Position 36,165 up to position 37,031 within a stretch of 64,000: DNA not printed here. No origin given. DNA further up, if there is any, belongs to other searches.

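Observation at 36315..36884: Orphan H-NOX haem sensor predicted to be NO-selective, with no cognate kinase or cyclase nearby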

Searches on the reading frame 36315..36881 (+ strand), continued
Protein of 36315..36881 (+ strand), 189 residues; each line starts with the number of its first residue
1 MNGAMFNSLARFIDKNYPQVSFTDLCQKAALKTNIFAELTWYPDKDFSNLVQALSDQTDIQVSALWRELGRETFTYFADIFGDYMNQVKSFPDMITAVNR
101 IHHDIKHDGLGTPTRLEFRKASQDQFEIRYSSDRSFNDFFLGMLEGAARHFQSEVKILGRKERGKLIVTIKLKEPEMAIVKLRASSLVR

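Call 13: find_encoding_contigs(protein=P0066, flank=8000, max_places=2)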
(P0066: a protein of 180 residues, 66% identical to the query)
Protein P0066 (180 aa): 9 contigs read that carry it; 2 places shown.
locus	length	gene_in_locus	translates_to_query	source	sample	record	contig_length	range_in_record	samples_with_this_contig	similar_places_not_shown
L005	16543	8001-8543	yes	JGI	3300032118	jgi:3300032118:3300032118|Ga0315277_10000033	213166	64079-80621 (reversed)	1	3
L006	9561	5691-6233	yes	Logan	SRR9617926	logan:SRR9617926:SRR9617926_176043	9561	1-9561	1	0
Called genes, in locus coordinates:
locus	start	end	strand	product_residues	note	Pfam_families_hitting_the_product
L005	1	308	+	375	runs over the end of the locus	PF12770:CHAT (faint)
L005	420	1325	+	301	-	-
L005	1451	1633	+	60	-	-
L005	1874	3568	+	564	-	PF02554:CstA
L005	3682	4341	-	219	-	PF02527:GidB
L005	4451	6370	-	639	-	PF01134:GIDA, PF01266:DAO (faint), PF07992:Pyr_redox_2 (faint), PF12831:FAD_oxidored (faint), PF21680:GIDA_C_1st, PF13932:SAM_GIDA_C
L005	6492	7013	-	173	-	PF00881:Nitroreductase, PF14512:TM1586_NiRdase (weak)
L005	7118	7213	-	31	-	-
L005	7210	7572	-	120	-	PF05635:23S_rRNA_IVP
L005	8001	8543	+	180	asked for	PF07700:HNOB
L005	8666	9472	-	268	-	PF13527:Acetyltransf_9 (weak), PF00583:Acetyltransf_1, PF13673:Acetyltransf_10 (weak), PF08445:FR47, PF13508:Acetyltransf_7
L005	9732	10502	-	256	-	PF04191:PEMT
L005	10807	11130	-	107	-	-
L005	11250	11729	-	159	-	PF08332:CaMKII_AD (faint), PF13474:SnoaL_3, PF14534:DUF4440 (weak)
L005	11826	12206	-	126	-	-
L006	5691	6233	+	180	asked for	PF07700:HNOB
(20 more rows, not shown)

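Call 15: find_encoding_contigs(protein=P0048, flank=10000, max_places=1)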
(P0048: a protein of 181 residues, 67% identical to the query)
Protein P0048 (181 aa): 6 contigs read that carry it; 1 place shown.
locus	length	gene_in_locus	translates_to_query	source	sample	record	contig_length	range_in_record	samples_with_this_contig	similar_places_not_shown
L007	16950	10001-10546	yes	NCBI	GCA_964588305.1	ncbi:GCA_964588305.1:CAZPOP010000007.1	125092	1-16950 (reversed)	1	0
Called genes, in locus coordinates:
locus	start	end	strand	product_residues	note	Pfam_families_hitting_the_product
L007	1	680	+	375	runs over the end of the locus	-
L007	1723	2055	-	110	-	PF04519:Bactofilin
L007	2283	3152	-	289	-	PF01551:Peptidase_M23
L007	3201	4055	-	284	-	PF02195:ParB_N, PF17762:HTH_ParB, PF23552:ParB_C (weak)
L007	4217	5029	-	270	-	PF00142:Fer4_NifH, PF02374:ArsA_ATPase (faint), PF06564:CBP_BcsQ, PF09140:MipZ, PF10609:ParA, PF13614:AAA_31, PF01656:CbiA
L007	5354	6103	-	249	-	PF02527:GidB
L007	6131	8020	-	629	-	PF01134:GIDA, PF07992:Pyr_redox_2 (faint), PF12831:FAD_oxidored, PF21680:GIDA_C_1st, PF13932:SAM_GIDA_C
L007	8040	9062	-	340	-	-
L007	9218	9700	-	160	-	PF00881:Nitroreductase, PF14512:TM1586_NiRdase (weak)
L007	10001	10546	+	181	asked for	PF07700:HNOB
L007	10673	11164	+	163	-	-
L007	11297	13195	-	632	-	PF00404:Dockerin_1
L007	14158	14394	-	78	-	PF07963:N_methyl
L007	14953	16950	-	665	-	?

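Call 16: find_encoding_contigs(protein=P0064, flank=10000, max_places=1)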
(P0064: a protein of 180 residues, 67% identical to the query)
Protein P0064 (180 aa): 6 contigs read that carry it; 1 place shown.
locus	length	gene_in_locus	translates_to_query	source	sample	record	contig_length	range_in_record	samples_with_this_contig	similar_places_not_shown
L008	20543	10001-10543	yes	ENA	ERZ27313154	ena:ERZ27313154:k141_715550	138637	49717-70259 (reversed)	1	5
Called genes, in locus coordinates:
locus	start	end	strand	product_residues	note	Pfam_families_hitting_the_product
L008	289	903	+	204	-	PF01184:Gpr1_Fun34_YaaH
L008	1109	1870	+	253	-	PF13489:Methyltransf_23, PF01209:Ubie_methyltran, PF05175:MTS (weak), PF05401:NodS, PF13847:Methyltransf_31, PF08241:Methyltransf_11, PF08242:Methyltransf_12, PF13649:Methyltransf_25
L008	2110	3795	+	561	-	PF02554:CstA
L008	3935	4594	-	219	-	PF02527:GidB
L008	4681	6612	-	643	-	PF01134:GIDA, PF12831:FAD_oxidored (weak), PF21680:GIDA_C_1st, PF13932:SAM_GIDA_C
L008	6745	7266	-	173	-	PF14512:TM1586_NiRdase (faint), PF00881:Nitroreductase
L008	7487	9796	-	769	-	PF01433:Peptidase_M1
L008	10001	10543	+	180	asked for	PF07700:HNOB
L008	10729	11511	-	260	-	PF00583:Acetyltransf_1, PF13527:Acetyltransf_9 (weak), PF13673:Acetyltransf_10 (weak), PF13508:Acetyltransf_7, PF08445:FR47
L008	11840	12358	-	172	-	-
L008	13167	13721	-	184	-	PF02525:Flavodoxin_2, PF03358:FMN_red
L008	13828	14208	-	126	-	-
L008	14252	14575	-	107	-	-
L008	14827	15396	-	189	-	-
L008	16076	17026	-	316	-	PF03372:Exo_endo_phos (weak)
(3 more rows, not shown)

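Call 17: find_encoding_contigs(protein=P0085, flank=10000, max_places=1)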
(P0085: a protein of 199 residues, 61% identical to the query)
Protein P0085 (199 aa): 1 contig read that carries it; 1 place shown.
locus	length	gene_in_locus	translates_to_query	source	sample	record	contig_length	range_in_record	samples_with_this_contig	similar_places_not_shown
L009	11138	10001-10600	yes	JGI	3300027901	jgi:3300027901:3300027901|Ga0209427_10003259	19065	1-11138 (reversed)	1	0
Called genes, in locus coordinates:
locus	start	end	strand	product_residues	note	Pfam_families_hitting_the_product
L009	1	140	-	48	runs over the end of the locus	-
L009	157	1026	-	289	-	PF01551:Peptidase_M23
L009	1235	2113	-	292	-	PF02195:ParB_N, PF17762:HTH_ParB, PF23552:ParB_C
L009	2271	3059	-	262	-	PF00142:Fer4_NifH (weak), PF01656:CbiA, PF06564:CBP_BcsQ, PF09140:MipZ (faint), PF10609:ParA (weak), PF13614:AAA_31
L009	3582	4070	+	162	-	-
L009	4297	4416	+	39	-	-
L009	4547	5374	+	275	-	-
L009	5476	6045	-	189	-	PF02527:GidB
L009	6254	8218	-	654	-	PF01134:GIDA, PF01266:DAO (faint), PF07992:Pyr_redox_2 (faint), PF12831:FAD_oxidored (weak), PF13738:Pyr_redox_3 (faint), PF01134:GIDA, PF21680:GIDA_C_1st, PF13932:SAM_GIDA_C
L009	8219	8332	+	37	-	-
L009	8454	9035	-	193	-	PF03703:bPH_2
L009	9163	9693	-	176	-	PF00881:Nitroreductase, PF14512:TM1586_NiRdase (weak)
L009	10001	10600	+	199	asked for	PF07700:HNOB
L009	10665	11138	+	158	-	?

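Call 21: search_protein_families(library=pfam, proteins=[L007:10673-11161:+, L009:10665-11138:+], max_evalue=0.01)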
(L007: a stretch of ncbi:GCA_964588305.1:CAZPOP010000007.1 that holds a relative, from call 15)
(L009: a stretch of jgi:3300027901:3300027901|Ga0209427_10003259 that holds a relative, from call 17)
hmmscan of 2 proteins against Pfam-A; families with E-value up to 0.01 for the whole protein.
L007:10673-11161:+ (163 aa): 0 families

L009:10665-11138:+ (158 aa): 0 families

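Call 30: search_protein_representatives(protein=window:36315-36881:+)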
Query: 189 residues. Proteins with E-value up to 0.001 (for the whole library): 293; up to 1e-10: 5; up to 1e-30: 2. The best 150 are listed.
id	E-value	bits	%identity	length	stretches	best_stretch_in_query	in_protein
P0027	6.7e-87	306.1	74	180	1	1-180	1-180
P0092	3.3e-39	150.7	66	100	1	1-100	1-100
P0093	1.6e-30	122.5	60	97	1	86-178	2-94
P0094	6.9e-15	71.5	74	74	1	131-180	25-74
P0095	2.6e-12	63.1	26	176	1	1-157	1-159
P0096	3.6e-10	56.2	27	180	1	1-158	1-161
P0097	5.9e-10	55.5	28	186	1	1-161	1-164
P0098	1.4e-09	54.3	29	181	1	1-157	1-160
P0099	1.7e-09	54.0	25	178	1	1-157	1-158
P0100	2.0e-09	53.7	28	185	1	1-147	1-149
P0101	3.3e-09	53.1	28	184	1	1-155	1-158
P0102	4.0e-09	52.8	23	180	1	1-158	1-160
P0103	4.4e-09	52.6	28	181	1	1-154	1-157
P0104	5.0e-09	52.5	27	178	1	29-163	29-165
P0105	5.2e-09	52.4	28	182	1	1-163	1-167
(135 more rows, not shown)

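Call 33: find_related_loci(query=A1, collection=genome_contigs, flank=10000)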
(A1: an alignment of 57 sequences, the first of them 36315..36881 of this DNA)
Query A1 (189 aa) in genome_contigs; peptide patterns used: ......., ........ (x = any residue, [..] = any of these).
83 stretches matched a pattern; 16 encode a relative of the query (tblastn E <= 1e-3); 16 distinct loci.
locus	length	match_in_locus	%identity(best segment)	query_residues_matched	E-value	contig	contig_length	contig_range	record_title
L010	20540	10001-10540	81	1-180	1e-101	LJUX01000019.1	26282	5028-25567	MAG: candidate division Zixibacteria bacterium SM23_73_3 WORSMTZ_2487, whole genome shotgun sequence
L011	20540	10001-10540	77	1-180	8e-98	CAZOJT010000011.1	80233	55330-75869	MAG TPA_asm: uncultured Ignavibacteria bacterium isolate binchicken_co89_550 genome assembly, contig: NODE_309_length_80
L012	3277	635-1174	75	1-180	1e-97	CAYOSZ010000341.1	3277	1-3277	MAG TPA_asm: uncultured Ignavibacteria bacterium isolate SRP214966_co2_364 genome assembly, contig: NODE_66556_length_32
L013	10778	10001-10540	74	1-180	8e-96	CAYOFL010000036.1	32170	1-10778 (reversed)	MAG TPA_asm: uncultured Ignavibacteria bacterium isolate binchicken_co211_253 genome assembly, contig: NODE_808_length_3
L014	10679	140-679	76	1-180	5e-95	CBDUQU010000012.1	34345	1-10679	MAG TPA_asm: uncultured bacterium isolate SRR22302359_binner13_Refined_3 genome assembly, contig: ERZ25073601.106, whole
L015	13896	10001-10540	74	1-180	8e-94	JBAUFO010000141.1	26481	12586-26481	MAG: Candidatus Zixiibacteriota bacterium isolate MFD13088_ilm_asm_bin32 k127_300373, whole genome shotgun sequence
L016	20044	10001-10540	72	1-180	3e-93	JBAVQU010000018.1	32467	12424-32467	MAG: Candidatus Zixiibacteriota bacterium isolate MFD02350_ilm_asm_bin5 k127_30486, whole genome shotgun sequence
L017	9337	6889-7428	74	1-180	4e-92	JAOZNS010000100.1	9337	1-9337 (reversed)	MAG: Candidatus Zixiibacteriota bacterium isolate GMC4.concoct.267_sub GMC4_11407_length_9337_cov_7.255010, whole genome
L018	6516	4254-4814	70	1-187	1e-90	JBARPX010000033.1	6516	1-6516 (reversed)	MAG: Candidatus Zixiibacteriota bacterium isolate MFD13424_ilm_asm_bin49 k127_70986, whole genome shotgun sequence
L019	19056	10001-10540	68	1-180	3e-89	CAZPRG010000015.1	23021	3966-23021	MAG TPA_asm: uncultured Ignavibacteria bacterium isolate binchicken_co81_452 genome assembly, contig: NODE_2889_length_2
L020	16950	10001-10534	67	1-178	2e-88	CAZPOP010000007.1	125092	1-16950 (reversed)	MAG TPA_asm: uncultured Ignavibacteria bacterium isolate SRP214966_co5_260 genome assembly, contig: NODE_24_length_12509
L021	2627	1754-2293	66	1-180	3e-88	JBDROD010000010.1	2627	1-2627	MAG: Candidatus Zixiibacteriota bacterium isolate MEGAHIT-group-1.93 k141_5318863, whole genome shotgun sequence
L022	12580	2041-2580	67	1-180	6e-86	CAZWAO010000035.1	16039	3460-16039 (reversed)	MAG TPA_asm: uncultured Ignavibacteria bacterium isolate binchicken_co81_427 genome assembly, contig: NODE_5311_length_1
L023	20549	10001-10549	67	1-181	7e-86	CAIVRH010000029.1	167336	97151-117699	uncultured candidate division Zixibacteria bacterium isolate AM-sed-core3-D1_bin-832 genome assembly, contig: bin-832:29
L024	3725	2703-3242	69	1-180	4e-86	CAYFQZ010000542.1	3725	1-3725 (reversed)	MAG TPA_asm: uncultured Ignavibacteria bacterium isolate ERP108616_co1_151 genome assembly, contig: k119_1108135, whole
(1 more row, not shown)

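Call 34: predict_structure(alignment_id=A1)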
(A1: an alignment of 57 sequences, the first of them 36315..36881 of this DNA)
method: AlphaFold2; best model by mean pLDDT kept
length: 189 residues; sequences in the alignment: 57
mean_pLDDT: 79.2   pTM: 0.76
mean pLDDT of the five models: 79.2, 77.9, 74.6, 71.5, 66.6
residues with pLDDT >= 90: 42; 70-90: 110; 50-70: 29; < 50: 8
segments of 3 or more residues with pLDDT < 50: 178-183
pLDDT, mean of each block of 10 residues (from residue 1): 82 94 88 65 84 95 94 86 79 84 77 70 78 81 89 75 74 59 49
secondary structure, 60 per line:
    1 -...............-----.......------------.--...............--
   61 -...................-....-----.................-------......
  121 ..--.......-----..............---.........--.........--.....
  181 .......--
elements in order: H3-16 H22-28 H44-58 H62-80 H82-85 H91-107 E115-122 E125-131 H137-150 E154-162 E165-173 H176-187

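Call 39: fold_search(model_id=the predicted structure, library=pdb)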
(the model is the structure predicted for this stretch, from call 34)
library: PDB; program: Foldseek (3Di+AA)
matches with E <= 10: 890; with E <= 0.001: 60
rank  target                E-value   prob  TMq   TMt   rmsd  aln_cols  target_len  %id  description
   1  3sj5_A                1.7e-11  1.00  0.78  0.80   3.2       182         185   23  I5F Mutant Structure of T. Tengcongensis H-NOX (released 2011-07-20)
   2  6cww_A                1.8e-11  1.00  0.80  0.81   3.1       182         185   23  Cs H-NOX mutant with unnatural amino acid 4-cyano-L-phenylalanine at site 5 (released 2018-05-16)
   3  3sj5_B                5.1e-11  1.00  0.79  0.81   3.2       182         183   23  I5F Mutant Structure of T. Tengcongensis H-NOX (released 2011-07-20)
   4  3m0b                  7.9e-11  1.00  0.79  0.80   3.2       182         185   22  Ru-Porphyrin Protein Scaffolds for Sensing O2 (released 2010-04-14)
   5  3eee_A                9.9e-11  1.00  0.76  0.76   3.3       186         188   22  Probing the function of heme distortion in the H-NOX family (released 2008-11-25)
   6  3tf0_A                1.3e-10  1.00  0.77  0.78   3.4       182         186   23  Crystal structure of an H-NOX protein from T. tengcongensis (released 2011-11-09)
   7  3nvr_B                1.3e-10  1.00  0.69  0.73   3.7       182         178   21  Modulating Heme Redox Potential Through Protein-Induced Porphyrin Distortion (released 2010-09-08)
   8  4u9b                  1.5e-10  1.00  0.80  0.84   3.2       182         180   20  Crystal structure of an H-NOX protein from S. oneidensis in the Fe(II)NO ligation state (released 2014-10-01)
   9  6bde                  1.6e-10  1.00  0.78  0.80   3.4       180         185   19  Crystal structure of Fe(II) unliganded H-NOX protein mutant A71G from K. algicida (released 2018-05-30)
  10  4it2_A                1.6e-10  1.00  0.79  0.81   3.3       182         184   23  Mn(III)-PPIX bound Tt H-NOX (released 2013-02-27)
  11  1u4h_A                2.2e-10  1.00  0.78  0.78   3.4       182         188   23  Crystal structure of an oxygen binding H-NOX domain related to soluble guanylate cyclases (oxygen complex) (released 2004-08-31)
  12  4u99_B                2.3e-10  1.00  0.77  0.79   3.4       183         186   20  Crystal structure of an H-NOX protein from S. oneidensis in the Fe(II) ligation state, Q154A/Q155A/K156A mutant (released 2014-10-01)
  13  4u99_A                2.4e-10  1.00  0.81  0.82   3.3       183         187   20  Crystal structure of an H-NOX protein from S. oneidensis in the Fe(II) ligation state, Q154A/Q155A/K156A mutant (released 2014-10-01)
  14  6bdd                  2.6e-10  1.00  0.78  0.80   3.3       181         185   18  Crystal structure of Fe(II) unliganded H-NOX protein from K. algicida (released 2018-05-30)
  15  3nvr_A                2.6e-10  1.00  0.75  0.79   3.0       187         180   22  Modulating Heme Redox Potential Through Protein-Induced Porphyrin Distortion (released 2010-09-08)
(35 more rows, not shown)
